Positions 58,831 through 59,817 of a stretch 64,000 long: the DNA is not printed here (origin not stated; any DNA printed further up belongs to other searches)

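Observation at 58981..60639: PilZ protein immediately upstream of a MinD/FlhG-like ATPase: possible c-di-GMP-responsive positioning module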

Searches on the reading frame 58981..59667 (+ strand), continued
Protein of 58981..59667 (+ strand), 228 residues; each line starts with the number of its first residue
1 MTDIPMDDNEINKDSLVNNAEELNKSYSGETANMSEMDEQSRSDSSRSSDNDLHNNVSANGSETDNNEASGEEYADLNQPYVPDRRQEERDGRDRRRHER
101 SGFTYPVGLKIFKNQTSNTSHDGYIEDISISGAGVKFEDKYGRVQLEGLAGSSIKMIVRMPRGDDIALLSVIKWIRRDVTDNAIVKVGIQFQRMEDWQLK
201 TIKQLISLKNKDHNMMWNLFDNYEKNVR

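Call 90: search_protein_families(library=pfam, proteins=[L088:5001-5954:+], max_evalue=0.001)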
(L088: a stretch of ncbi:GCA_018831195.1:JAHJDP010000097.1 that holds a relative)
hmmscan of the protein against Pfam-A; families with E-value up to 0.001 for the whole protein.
L088:5001-5954:+ (318 aa): 1 family
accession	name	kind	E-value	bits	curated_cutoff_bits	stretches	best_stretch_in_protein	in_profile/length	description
PF07238.19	PilZ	-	7e-08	33.2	22.5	1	182-298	3-101/102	PilZ domain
